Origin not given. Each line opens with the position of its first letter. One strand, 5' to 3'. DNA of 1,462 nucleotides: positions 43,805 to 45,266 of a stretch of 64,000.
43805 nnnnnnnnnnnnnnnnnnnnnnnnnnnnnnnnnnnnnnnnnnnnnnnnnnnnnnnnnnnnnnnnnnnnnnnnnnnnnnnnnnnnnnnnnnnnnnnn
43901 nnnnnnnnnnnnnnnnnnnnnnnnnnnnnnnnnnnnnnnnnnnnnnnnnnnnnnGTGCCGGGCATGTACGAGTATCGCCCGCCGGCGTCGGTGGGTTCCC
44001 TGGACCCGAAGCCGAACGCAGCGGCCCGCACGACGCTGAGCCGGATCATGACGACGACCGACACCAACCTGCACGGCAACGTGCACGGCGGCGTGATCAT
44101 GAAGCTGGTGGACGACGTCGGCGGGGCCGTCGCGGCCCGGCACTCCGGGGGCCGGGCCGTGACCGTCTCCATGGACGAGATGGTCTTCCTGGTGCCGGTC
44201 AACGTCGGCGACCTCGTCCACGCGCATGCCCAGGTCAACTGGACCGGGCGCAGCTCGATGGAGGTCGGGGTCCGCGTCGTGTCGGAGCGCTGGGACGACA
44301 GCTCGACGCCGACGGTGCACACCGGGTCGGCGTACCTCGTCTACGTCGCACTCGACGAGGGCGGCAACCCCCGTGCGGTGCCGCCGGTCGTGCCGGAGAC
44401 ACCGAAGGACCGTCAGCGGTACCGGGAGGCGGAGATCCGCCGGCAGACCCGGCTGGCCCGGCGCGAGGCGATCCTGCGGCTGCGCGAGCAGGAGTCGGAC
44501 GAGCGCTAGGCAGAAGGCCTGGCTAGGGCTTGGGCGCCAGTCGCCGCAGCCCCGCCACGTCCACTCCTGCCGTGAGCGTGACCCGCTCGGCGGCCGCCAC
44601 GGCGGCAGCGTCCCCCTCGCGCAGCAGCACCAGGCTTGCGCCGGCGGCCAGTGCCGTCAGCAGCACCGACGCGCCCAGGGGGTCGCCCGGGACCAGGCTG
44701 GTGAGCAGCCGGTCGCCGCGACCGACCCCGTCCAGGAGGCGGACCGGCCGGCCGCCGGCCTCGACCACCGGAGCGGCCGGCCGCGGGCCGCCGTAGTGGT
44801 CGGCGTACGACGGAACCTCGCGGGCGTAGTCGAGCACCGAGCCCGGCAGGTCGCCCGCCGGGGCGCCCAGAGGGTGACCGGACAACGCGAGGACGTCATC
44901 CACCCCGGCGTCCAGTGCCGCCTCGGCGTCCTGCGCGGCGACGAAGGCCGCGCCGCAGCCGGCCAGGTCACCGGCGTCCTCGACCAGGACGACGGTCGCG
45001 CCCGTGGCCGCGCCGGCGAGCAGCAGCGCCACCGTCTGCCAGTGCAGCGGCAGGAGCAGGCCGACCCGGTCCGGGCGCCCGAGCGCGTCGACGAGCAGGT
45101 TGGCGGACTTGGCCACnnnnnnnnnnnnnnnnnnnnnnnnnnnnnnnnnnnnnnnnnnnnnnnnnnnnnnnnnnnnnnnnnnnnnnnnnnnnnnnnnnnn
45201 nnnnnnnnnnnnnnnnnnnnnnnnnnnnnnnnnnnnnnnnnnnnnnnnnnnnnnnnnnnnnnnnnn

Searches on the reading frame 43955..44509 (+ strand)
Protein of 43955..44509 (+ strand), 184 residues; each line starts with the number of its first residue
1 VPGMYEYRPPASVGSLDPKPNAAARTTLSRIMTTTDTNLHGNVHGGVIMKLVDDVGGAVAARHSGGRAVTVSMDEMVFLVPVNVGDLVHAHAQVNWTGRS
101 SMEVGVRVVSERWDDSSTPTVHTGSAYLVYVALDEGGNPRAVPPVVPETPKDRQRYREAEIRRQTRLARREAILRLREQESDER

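Call 4: search_protein_families(library=pfam, proteins=[window:43955-44509:+], max_evalue=10)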
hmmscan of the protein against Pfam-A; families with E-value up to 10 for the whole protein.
window:43955-44509:+ (184 aa): 3 families
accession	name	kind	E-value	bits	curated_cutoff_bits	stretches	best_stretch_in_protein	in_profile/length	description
PF03061.28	4HBT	-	7.8e-20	71.4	20.6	1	40-111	1-73/79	Thioesterase superfamily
PF13279.12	4HBT_2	-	0.16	12.9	25.5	1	61-145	39-117/122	Thioesterase-like superfamily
PF25697.1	EBNA2_N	-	0.19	12.1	27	1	121-140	8-27/58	EBNA-2 N-terminal dimerization domain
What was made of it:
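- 43964..44509 (+): 4HBT/YciA-like acyl-CoA thioesterase (context gene). Pfam 4HBT E=7.8e-20 (call 4).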

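Call 9: find_encoding_contigs(protein=window:43955-44509:+, flank=8000, max_places=6)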
Protein window:43955-44509:+ (184 aa): no gene with exactly this product is on record in the collection.

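Call 22: find_related_loci(query=window:43964-44509:+, collection=genome_contigs, flank=6000)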
Query window:43964-44509:+ (181 aa) in genome_contigs; peptide patterns used: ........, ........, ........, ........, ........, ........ (x = any residue, [..] = any of these).
600 stretches matched a pattern (row limit reached: there are more); 574 encode a relative of the query (tblastn E <= 1e-3); the best 80 are kept; 80 distinct loci.
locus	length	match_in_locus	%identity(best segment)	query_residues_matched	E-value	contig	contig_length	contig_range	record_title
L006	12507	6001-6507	68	11-180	2e-73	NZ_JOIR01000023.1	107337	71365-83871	Streptomyces sp. NRRL F-2580 contig23.1, whole genome shotgun sequence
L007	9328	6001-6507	68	11-180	2e-73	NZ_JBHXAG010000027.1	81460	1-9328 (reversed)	Streptomyces sp. NPDC060232 NPDC060232_392_H8.ctg-0027, whole genome shotgun sequence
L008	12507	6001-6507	68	11-180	2e-73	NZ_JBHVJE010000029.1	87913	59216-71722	Streptomyces sp. NPDC057705 NPDC057705_339_G6.ctg-0029, whole genome shotgun sequence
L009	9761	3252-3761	68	7-175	2e-73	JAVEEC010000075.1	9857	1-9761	MAG: Frankiaceae bacterium isolate BP_191 scaffold_405844, whole genome shotgun sequence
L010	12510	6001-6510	68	10-180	5e-73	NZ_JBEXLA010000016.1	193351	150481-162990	Streptomyces sp. NPDC004610 NPDC004610_80_F7.ctg-0016, whole genome shotgun sequence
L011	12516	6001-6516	68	6-180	4e-73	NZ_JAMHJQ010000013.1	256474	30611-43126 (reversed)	Streptomyces sp. 35G-GA-8 Scaffold13, whole genome shotgun sequence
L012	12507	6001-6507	69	11-180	5e-73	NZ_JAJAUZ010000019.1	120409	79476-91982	Streptomyces bambusae strain T110 19, whole genome shotgun sequence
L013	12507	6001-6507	68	11-180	5e-73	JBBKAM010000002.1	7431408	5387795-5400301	Streptomyces sp. MS1.HAVA.3 contig_2, whole genome shotgun sequence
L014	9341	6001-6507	67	11-180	4e-73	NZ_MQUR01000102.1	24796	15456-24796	Streptomyces amritsarensis strain MTCC 11845 MTCC_11845contig_30, whole genome shotgun sequence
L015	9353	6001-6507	68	11-180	5e-73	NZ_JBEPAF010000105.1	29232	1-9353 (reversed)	Streptomyces sp. NPDC001581 NPDC001581_73_B5.ctg-0105, whole genome shotgun sequence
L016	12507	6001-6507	68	11-180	4e-73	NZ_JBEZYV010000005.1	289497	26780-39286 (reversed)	Streptomyces virginiae strain NPDC024067 NPDC024067_16_C5.ctg-0005, whole genome shotgun sequence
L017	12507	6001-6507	68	11-180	9e-73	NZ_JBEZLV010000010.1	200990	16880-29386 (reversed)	Streptomyces sp. NPDC048270 NPDC048270_73_E4.ctg-0010, whole genome shotgun sequence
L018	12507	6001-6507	68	11-180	1e-72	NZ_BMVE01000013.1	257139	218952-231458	Streptomyces goshikiensis strain JCM 4640 sequence13, whole genome shotgun sequence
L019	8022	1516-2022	68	11-180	1e-72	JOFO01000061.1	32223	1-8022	Microtetraspora glauca strain NRRL B-3735 contig61.1, whole genome shotgun sequence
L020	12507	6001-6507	67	11-180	1e-72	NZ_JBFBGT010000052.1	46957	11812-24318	Streptomyces sp. NPDC089795 NPDC089795_189_F12.ctg-0052, whole genome shotgun sequence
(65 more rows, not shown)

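Call 27: find_related_loci(query=window:43964-44509:+, collection=metagenome_contigs, flank=5000)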
Query window:43964-44509:+ (181 aa) in metagenome_contigs; peptide patterns used: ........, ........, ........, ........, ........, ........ (x = any residue, [..] = any of these).
300 stretches matched a pattern; 151 encode a relative of the query (tblastn E <= 1e-3); the best 80 are kept; 80 distinct loci.
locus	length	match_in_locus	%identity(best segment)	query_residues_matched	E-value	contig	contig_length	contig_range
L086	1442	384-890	70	9-177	7e-81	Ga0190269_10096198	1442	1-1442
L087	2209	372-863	72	6-174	1e-77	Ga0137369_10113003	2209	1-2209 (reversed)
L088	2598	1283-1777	72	12-175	7e-75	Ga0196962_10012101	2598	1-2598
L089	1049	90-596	68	11-180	1e-78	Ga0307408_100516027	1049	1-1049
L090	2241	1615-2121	68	11-180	2e-74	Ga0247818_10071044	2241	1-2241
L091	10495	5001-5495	70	12-175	7e-73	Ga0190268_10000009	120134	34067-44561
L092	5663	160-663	67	11-178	3e-72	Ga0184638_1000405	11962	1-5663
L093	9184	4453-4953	69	10-175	4e-72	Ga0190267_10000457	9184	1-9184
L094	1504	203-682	73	15-175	5e-76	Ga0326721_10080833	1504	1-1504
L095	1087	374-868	69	10-175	3e-76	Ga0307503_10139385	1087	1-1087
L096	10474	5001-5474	71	11-168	1e-70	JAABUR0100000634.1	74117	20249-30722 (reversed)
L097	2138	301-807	67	11-180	5e-72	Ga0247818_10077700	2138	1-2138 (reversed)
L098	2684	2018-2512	67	13-177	1e-70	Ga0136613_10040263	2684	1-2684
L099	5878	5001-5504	67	11-178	9e-70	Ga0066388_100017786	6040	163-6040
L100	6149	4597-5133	65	1-180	4e-69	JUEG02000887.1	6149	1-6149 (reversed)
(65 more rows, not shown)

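Call 47: search_protein_families(library=ncbifam, proteins=[window:43964-44509:+], max_evalue=1)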
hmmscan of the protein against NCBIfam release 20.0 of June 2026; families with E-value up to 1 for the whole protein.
window:43964-44509:+ (181 aa): 7 families
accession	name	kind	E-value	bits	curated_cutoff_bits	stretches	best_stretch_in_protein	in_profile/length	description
NF007970.0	PRK10694.1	equivalog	4.4e-19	68.6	162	1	27-140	16-130/133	acyl-CoA thioester hydrolase YciA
TIGR02286.1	PaaD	equivalog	1.4e-08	35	118.9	1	23-107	16-98/114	hydroxyphenylacetyl-CoA thioesterase PaaI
NF052388.1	Lys_ferment_KAL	equivalog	5.1e-08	33.3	160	1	24-109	4-92/120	3-aminobutyryl-CoA ammonia lyase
TIGR00369.1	unchar_dom_1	domain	1.3e-06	28.5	36.6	1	31-108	26-103/117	hotdog fold thioesterase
NF052389.1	Lys_KAL_CLE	exception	0.003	16.3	725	1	24-101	6-84/440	bifunctional 3-aminobutyryl-CoA ammonia lyase/3-keto-5-aminohexanoate cleavage enzyme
NF008675.0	PRK11688.1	equivalog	0.025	14.4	107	1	37-73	57-93/156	thioesterase family protein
NF053551.1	FlxY_rubin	equivalog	0.031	13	520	1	23-103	237-318/424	flexirubin biosynthesis putative acyl-CoA ligase FlxY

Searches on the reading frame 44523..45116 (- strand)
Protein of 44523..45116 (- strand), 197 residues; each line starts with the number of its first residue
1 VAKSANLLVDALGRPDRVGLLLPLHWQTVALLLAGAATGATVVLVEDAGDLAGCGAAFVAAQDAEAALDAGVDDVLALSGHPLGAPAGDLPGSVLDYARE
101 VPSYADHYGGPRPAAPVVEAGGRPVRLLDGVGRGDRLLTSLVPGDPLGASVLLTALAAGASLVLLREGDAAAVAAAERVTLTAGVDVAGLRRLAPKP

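Call 23: search_protein_families(library=pfam, proteins=[window:44523-45116:-], max_evalue=0.01)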
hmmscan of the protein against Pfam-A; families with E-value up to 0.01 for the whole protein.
window:44523-45116:- (197 aa): 1 family
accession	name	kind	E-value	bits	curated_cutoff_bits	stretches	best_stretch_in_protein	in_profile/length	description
PF00501.34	AMP-binding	-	6.4e-05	22.4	29.9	0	4-47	34-78/384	AMP-binding enzyme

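Call 47: search_protein_families(library=ncbifam, proteins=[window:44523-45116:-], max_evalue=1)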
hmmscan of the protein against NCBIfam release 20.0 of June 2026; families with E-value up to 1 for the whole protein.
window:44523-45116:- (197 aa): 3 families
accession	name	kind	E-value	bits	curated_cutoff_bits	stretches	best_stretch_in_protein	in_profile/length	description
TIGR03089.2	TIGR03089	equivalog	1e-31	110.6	85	1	2-180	39-230/230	TIGR03089 family protein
NF004814.0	PRK06164.1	equivalog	0.00028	19.6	677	2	7-45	52-90/540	acyl-CoA synthetase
TIGR02188.1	Ac_CoA_lig_AcsA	equivalog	0.28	9.4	724.95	0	4-45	102-144/629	acetate--CoA ligase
